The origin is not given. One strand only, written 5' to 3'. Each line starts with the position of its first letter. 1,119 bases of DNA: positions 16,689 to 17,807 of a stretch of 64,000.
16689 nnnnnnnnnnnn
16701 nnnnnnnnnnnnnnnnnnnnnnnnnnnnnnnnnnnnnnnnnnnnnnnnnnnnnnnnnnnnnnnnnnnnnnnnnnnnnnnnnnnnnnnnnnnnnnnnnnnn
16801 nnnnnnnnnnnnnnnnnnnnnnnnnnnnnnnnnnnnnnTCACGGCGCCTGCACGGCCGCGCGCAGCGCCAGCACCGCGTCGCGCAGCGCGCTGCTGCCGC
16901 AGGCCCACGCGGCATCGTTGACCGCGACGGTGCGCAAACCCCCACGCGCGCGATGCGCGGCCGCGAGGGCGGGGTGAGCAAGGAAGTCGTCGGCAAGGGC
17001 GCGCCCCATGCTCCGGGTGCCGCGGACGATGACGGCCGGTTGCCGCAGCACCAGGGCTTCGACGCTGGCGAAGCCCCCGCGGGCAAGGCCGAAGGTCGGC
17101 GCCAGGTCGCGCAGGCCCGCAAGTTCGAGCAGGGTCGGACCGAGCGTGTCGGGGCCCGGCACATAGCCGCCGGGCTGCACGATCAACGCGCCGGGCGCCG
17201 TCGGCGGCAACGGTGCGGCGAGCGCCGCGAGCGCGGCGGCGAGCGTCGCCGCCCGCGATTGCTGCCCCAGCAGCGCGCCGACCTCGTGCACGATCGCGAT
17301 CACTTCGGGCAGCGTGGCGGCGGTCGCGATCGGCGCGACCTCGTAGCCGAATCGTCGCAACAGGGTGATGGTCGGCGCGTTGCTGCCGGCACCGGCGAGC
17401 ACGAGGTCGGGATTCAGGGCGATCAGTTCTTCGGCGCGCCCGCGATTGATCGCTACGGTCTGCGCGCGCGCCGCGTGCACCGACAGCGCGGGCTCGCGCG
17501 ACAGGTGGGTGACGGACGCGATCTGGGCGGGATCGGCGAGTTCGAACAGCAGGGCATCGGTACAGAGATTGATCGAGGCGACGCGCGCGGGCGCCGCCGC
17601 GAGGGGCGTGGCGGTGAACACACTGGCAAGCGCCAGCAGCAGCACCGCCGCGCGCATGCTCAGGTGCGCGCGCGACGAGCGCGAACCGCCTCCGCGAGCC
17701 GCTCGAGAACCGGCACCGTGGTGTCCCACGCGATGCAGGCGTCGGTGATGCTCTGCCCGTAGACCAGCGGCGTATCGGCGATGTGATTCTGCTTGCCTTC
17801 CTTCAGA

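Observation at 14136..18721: DAHP synthase translationally coupled to a siderophore/B12-type ABC importer that has a second, leaderless binding protein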

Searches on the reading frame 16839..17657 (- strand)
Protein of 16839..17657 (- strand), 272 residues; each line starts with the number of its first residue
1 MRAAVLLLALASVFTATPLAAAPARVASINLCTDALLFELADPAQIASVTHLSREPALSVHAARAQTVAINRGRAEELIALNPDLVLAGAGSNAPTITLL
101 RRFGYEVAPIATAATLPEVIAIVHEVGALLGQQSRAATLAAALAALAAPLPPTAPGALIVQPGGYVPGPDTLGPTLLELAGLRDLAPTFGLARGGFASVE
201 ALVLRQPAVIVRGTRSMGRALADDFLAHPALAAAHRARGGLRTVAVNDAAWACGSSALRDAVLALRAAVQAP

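Call 6: search_protein_families(library=pfam, proteins=[window:16839-17657:-], max_evalue=0.01)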
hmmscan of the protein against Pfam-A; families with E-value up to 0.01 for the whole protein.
window:16839-17657:- (272 aa): 1 family
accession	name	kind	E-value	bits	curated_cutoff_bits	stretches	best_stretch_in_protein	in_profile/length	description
PF01497.23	Peripla_BP_2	-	1.7e-12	47.7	27.5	1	26-232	1-218/235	Periplasmic binding protein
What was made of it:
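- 16839..17657 (-): BP1: exported class-III substrate-binding protein (BtuF-equivalent) with a Sec-type leader and both permease-docking glutamates (E76, E200). PF01497 47.7 bits (call 6).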

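Call 7: search_protein_families(library=ncbifam, proteins=[window:16839-17657:-], max_evalue=0.01)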
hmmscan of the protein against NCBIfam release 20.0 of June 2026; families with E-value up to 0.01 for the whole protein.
window:16839-17657:- (272 aa): 3 families
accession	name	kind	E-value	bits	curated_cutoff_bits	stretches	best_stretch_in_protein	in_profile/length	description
TIGR04281.1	peripla_PGF_1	equivalog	1e-13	51.2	325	1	19-215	17-218/330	PGF-CTERM-anchored ABC transporter substrate-binding protein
TIGR03868.1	F420-O_ABCperi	hypoth_equivalog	0.00055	19.3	392.4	1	16-143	10-154/287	putative F420-0 ABC transporter substrate-binding protein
NF002894.0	PRK03379.1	equivalog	0.0095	15.1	234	0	7-109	8-106/266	vitamin B12 ABC transporter substrate-binding protein BtuF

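Call 9: search_solved_structures(query=window:16839-17657:-, max_evalue=0.01)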
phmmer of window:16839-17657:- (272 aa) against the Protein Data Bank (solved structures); distinct sequences matched with E-value up to 0.01: 0.

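Call 67: find_related_loci(query=A4, collection=metagenome_contigs, flank=7000)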
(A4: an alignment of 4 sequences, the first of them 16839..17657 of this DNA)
Query A4 (272 aa) in metagenome_contigs; peptide patterns used: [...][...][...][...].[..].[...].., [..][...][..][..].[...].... (x = any residue, [..] = any of these).
599 stretches matched a pattern (row limit reached: there are more); 141 encode a relative of the query (tblastn E <= 1e-3); the best 80 are kept; 80 distinct loci.
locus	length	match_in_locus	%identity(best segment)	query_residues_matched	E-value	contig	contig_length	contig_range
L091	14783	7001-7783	42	2-262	4e-47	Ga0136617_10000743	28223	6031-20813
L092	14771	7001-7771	40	17-270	3e-43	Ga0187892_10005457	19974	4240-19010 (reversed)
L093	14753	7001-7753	37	3-254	8e-39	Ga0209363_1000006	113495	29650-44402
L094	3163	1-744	39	23-268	6e-39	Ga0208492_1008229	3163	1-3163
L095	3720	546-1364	39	2-271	6e-39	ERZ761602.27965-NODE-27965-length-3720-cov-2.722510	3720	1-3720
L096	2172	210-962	38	23-270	6e-38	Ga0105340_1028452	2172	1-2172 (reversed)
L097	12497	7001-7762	37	21-270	2e-37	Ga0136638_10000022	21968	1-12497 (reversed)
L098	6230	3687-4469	36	4-262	4e-37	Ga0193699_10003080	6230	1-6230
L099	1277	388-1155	39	16-268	5e-38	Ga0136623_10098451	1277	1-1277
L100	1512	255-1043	40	1-262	1e-37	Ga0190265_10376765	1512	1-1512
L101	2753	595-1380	37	7-270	9e-37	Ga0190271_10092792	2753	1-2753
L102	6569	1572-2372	37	5-270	8e-36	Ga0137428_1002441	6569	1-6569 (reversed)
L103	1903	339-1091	37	23-270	1e-35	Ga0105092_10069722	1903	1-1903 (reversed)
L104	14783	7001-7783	35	4-262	6e-35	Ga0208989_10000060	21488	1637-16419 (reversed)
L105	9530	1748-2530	35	4-262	5e-35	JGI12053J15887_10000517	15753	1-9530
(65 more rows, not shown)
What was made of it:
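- Tried and rejected: A 4-sequence alignment worked (call 67).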

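Call 90: find_homologous_proteins(query=window:16839-17657:-, max_evalue=1e-10)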
Query window:16839-17657:- (272 aa): 68 proteins with E <= 1e-10 among 8000 candidates.
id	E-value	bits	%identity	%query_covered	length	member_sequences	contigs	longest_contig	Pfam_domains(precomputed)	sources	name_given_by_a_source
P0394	1.7e-157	540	100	100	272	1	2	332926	PF01497.24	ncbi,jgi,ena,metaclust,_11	metaclust:\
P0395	2.3e-136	471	88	100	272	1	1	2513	PF01497.24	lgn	-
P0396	7.5e-105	368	72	100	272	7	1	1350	PF01497.24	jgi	-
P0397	1.5e-103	364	73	100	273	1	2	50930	PF01497.24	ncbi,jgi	-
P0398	4.5e-96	339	69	89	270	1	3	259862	PF01497.24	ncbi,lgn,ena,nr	ncbi:MAG TPA: ABC transporter substrate-binding protein [Gammaproteobacteria bacterium]|nr:ABC trans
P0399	3.6e-94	333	68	93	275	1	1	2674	PF01497.24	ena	-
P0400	4.3e-94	333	69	92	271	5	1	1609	PF01497.24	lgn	-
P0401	6.5e-93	329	66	91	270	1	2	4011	PF01497.24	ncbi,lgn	-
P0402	3.2e-92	327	69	94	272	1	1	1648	PF01497.24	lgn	-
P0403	2.7e-90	320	67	99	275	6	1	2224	PF01497.24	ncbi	-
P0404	3.6e-90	320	64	88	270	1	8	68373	PF01497.24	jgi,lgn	-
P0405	1.9e-89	318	69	93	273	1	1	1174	PF01497.24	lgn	-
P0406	3.7e-89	317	68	92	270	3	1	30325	PF01497.24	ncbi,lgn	-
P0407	4.8e-89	316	65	92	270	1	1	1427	PF01497.24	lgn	-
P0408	5.3e-89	316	65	99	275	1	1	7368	PF01497.24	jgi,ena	-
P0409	5.4e-89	316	67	91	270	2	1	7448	PF01497.24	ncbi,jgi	-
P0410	1.1e-87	312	64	99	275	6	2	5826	PF01497.24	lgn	-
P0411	1.3e-87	312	65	90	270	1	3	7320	PF01497.24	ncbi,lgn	ncbi:MAG: ABC transporter substrate-binding protein [Gammaproteobacteria bacterium]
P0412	3.1e-87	310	66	92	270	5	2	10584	PF01497.24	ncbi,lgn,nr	ncbi:MAG: ABC transporter substrate-binding protein [Gammaproteobacteria bacterium]|nr:ABC transport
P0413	3.7e-85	304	64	99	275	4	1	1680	PF01497.24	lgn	-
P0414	1.1e-84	302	65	91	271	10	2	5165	PF01497.24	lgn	-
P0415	5.7e-84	300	63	99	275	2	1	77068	PF01497.24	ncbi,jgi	jgi:iron complex transport system substrate-binding protein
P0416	4.2e-83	297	64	99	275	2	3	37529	PF01497.24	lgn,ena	-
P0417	5.6e-83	296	61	93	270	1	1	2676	PF01497.24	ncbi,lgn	-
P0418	2.4e-70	255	54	100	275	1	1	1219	PF01497.24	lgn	-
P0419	4.4e-39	153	41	97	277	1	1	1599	PF01497.24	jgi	-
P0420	6.4e-38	149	39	91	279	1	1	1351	PF01497.24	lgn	-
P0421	2.4e-37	147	41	87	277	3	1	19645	PF01497.24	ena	-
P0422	2.8e-37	147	40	90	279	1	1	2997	PF01497.24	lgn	-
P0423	2.3e-34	137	41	98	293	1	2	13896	PF01497.24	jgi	jgi:iron complex transport system substrate-binding protein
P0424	5.5e-34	136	37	92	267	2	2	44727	PF01497.24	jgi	jgi:iron complex transport system substrate-binding protein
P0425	9.8e-33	132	37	88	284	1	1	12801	PF01497.24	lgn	-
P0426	1.9e-30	124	40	97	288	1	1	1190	PF01497.24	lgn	-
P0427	2.5e-30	124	37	86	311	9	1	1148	PF01497.24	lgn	-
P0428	4.1e-30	123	38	92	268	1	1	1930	PF01497.24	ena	-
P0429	1.3e-29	122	39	90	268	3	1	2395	PF01497.24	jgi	jgi:iron complex transport system substrate-binding protein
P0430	2.2e-29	121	37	88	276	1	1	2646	PF01497.24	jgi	jgi:iron complex transport system substrate-binding protein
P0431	4.6e-29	120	34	90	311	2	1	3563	PF01497.24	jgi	jgi:iron complex transport system substrate-binding protein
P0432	6.7e-29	119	37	97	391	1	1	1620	PF01497.24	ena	-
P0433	1.2e-27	115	35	87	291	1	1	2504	PF01497.24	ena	-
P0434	3.0e-27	114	34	98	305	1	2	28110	PF01497.24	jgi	jgi:iron complex transport system substrate-binding protein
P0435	1.0e-26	112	36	85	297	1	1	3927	PF01497.24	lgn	-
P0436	1.4e-26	112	35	86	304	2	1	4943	PF01497.24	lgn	-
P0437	3.9e-26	110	38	93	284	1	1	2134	PF01497.24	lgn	-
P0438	1.6e-25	108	36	90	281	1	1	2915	PF01497.24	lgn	-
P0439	2.3e-25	108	39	90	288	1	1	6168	PF01497.24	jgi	jgi:iron complex transport system substrate-binding protein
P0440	3.5e-25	107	40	78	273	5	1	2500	PF01497.24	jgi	jgi:iron complex transport system substrate-binding protein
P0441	6.9e-25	106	39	74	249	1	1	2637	PF01497.24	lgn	-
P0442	7.0e-25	106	36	91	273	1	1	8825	PF01497.24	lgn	-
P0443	9.1e-25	106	36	78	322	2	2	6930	PF01497.24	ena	-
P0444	9.3e-25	106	33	98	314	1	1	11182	PF01497.24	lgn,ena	-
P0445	6.7e-24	103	36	84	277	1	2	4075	PF01497.24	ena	-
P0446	7.0e-24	103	38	76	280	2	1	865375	PF01497.24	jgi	-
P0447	7.0e-24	103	38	86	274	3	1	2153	PF01497.24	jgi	jgi:iron complex transport system substrate-binding protein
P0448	1.0e-23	102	35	82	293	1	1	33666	PF01497.24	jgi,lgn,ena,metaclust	metaclust:\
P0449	1.2e-23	102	34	76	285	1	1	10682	PF01497.24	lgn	-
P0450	3.8e-23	100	40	89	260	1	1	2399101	PF01497.24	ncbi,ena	-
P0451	4.1e-23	100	38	76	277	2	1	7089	PF01497.24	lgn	-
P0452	5.4e-22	97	41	78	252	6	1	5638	PF01497.24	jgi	jgi:iron complex transport system substrate-binding protein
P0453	1.4e-21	95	36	95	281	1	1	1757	PF01497.24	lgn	-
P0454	2.9e-21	94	32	85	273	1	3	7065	PF01497.24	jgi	jgi:iron complex transport system substrate-binding protein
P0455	7.9e-21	93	41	78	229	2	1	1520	PF01497.24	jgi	-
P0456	9.3e-21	93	39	63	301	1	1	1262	PF01497.24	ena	-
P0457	1.2e-20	92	34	79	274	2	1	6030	PF01497.24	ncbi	-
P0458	6.6e-20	90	34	92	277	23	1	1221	PF01497.24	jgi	jgi:iron complex transport system substrate-binding protein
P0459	1.4e-18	86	29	81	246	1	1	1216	PF01497.24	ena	-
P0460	1.7e-18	85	37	79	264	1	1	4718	PF01497.24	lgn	-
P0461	3.1e-16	78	37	77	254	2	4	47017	PF01497.24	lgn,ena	-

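Call 104: predict_structure(alignment_id=A9)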
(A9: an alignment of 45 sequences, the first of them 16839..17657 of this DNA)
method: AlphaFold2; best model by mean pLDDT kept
length: 272 residues; sequences in the alignment: 45
mean_pLDDT: 91.9   pTM: 0.88
mean pLDDT of the five models: 91.9, 91.5, 91.4, 91.0, 89.7
residues with pLDDT >= 90: 200; 70-90: 59; 50-70: 13; < 50: 0
segments of 3 or more residues with pLDDT < 50: none
pLDDT, mean of each block of 10 residues (from residue 1): 71 71 97 98 98 94 97 98 97 97 98 97 98 98 94 90 93 96 96 95 93 77 84 84 89 93 93 76
secondary structure, 60 per line:
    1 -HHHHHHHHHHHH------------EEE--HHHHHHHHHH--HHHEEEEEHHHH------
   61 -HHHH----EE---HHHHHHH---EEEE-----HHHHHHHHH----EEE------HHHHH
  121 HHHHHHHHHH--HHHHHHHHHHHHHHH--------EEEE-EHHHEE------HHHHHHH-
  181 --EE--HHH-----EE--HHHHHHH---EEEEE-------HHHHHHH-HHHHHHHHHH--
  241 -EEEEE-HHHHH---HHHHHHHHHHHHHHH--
elements in order: H2-13 E26-28 H31-40 E46-50 H51-54 H62-65 H75-81 E85-88 H94-102 E107-109 H116-130 H133-147 E156-159 H173-179 H199-205 E209-213 H221-227 H229-238 E242-246 H248-252 H256-270

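Call 106: fold_search(model_id=the predicted structure, library=pdb)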
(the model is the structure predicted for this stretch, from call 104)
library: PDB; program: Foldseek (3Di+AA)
matches with E <= 10: 1260; with E <= 0.001: 158
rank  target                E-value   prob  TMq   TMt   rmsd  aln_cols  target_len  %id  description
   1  5y8b                  1.5e-14  1.00  0.71  0.73   3.8       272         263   24  Periplasmic heme-binding protein RhuT from Roseiflexus sp. RS-1 in apo form (released 2017-10-11)
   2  5gj3                  4.5e-14  1.00  0.72  0.73   4.1       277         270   23  Periplasmic heme-binding protein RhuT from Roseiflexus sp. RS-1 in two-heme bound form (holo-2) (released 2017-06-28)
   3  2r79                  4.8e-14  1.00  0.68  0.67   5.3       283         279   24  Crystal Structure of a Periplasmic Heme Binding Protein from Pseudomonas aeruginosa (released 2007-10-09)
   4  5y89_A                5.4e-14  1.00  0.64  0.65   4.5       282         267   24  Periplasmic heme-binding protein BhuT in complex with one heme (holo-1) (released 2017-10-11)
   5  3nu1_A                2.2e-13  1.00  0.67  0.72   3.9       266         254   18  Structure of holo form of a periplasmic heme binding protein (released 2010-10-13)
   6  3md9_A                3.9e-13  1.00  0.69  0.74   3.5       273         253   18  Structure of apo form of a periplasmic heme binding protein (released 2010-09-15)
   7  5giz_A                4.1e-13  1.00  0.66  0.66   4.5       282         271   23  Periplasmic heme-binding protein BhuT in apo form (released 2017-06-28)
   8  1n2z_A                5.2e-13  1.00  0.69  0.75   4.2       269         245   19  2.0 Angstrom structure of BtuF, the vitamin B12 binding protein of E. coli (released 2002-12-18)
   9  5giz_B                5.2e-13  1.00  0.69  0.70   4.0       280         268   24  Periplasmic heme-binding protein BhuT in apo form (released 2017-06-28)
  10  4m7o                  7.1e-13  1.00  0.67  0.70   5.4       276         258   16  The crystal structure of a possible an iron-binding (periplasmic solute-binding) protein from Staphylococcus epidermidis (released 2013-08-28)
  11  1n4a_A                9.1e-13  1.00  0.68  0.75   4.1       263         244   19  The Ligand Bound Structure of E.coli BtuF, the Periplasmic Binding Protein for Vitamin B12 (released 2003-03-11)
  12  5b50                  1.6e-12  1.00  0.62  0.54   5.6       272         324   18  Crystal structure of heme binding protein HmuT Y240A (released 2017-03-01)
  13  4hn9_A                2.1e-12  1.00  0.71  0.62   4.2       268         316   18  Crystal structure of iron ABC transporter solute-binding protein from Eubacterium eligens (released 2012-12-12)
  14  5ysc                  2.1e-12  1.00  0.63  0.66   4.7       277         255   14  Crystal Structure of periplasmic Vitamin B12 binding protein BtuF of Vibrio cholerae (released 2018-09-19)
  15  5khl                  4.2e-12  1.00  0.71  0.75   3.7       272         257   19  Crystal Structure of periplasmic Heme binding protein HutB of Vibrio cholerae (released 2017-02-22)
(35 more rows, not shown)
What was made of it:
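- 16839..17657 (-): AF2 pLDDT 91.9, with heme and B12 binding proteins as nearest folds (calls 104, 106).
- The BP1 model is nearest to the heme binders RhuT, PhuT and BhuT (call 106).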

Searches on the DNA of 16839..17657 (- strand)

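Call 69: search_rna_families(sources=[L091, L092, L093, L104, L117, L131, L132, L163, L128, L125], threshold=gathering)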
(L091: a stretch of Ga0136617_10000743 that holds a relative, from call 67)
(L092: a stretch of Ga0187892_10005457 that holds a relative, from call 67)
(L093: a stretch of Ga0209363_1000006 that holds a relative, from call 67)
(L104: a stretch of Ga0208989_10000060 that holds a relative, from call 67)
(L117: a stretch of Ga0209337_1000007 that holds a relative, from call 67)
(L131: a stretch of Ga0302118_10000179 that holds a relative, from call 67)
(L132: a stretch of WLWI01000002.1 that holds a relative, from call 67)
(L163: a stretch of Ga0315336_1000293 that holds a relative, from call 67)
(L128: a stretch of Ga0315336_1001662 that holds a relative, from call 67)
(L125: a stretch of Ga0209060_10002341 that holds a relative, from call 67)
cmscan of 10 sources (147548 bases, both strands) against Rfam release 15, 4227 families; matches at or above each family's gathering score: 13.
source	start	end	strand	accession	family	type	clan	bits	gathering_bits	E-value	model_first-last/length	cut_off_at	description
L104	4546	4744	+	RF00174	Cobalamin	Cis-reg; riboswitch;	CL00101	133.7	31.5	4.3e-33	1-189/189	no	Cobalamin riboswitch aptamer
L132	4672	4875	+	RF00174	Cobalamin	Cis-reg; riboswitch;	CL00101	131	31.5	2.5e-32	1-189/189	no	Cobalamin riboswitch aptamer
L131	4640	4841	+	RF00174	Cobalamin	Cis-reg; riboswitch;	CL00101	126.8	31.5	4e-31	1-189/189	no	Cobalamin riboswitch aptamer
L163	4653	4855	+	RF00174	Cobalamin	Cis-reg; riboswitch;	CL00101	126.1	31.5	6.6e-31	1-189/189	no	Cobalamin riboswitch aptamer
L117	2982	3187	+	RF00174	Cobalamin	Cis-reg; riboswitch;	CL00101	125.2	31.5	1.2e-30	1-189/189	no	Cobalamin riboswitch aptamer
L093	3842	4049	+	RF00174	Cobalamin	Cis-reg; riboswitch;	CL00101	118.6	31.5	9.3e-29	1-189/189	no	Cobalamin riboswitch aptamer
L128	4675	4876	+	RF00174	Cobalamin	Cis-reg; riboswitch;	CL00101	115.1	31.5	9e-28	1-189/189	no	Cobalamin riboswitch aptamer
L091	4706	4928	+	RF00174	Cobalamin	Cis-reg; riboswitch;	CL00101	113.1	31.5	3.4e-27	1-189/189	no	Cobalamin riboswitch aptamer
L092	4700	4905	+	RF00174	Cobalamin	Cis-reg; riboswitch;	CL00101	110.4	31.5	2e-26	1-189/189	no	Cobalamin riboswitch aptamer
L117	2181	2264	+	RF00005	tRNA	Gene; tRNA;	CL00001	64.5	29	2.4e-11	1-71/71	no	tRNA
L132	13648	13720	-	RF00005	tRNA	Gene; tRNA;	CL00001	62.5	29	8.3e-11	1-71/71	no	tRNA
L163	11229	11301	-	RF00005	tRNA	Gene; tRNA;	CL00001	62.5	29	8.2e-11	1-71/71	no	tRNA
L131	9711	9783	-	RF00005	tRNA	Gene; tRNA;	CL00001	60.2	29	3.6e-10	1-71/71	no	tRNA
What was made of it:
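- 9 of 9 of these checked with Rfam scored 110-134 bits (call 69).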
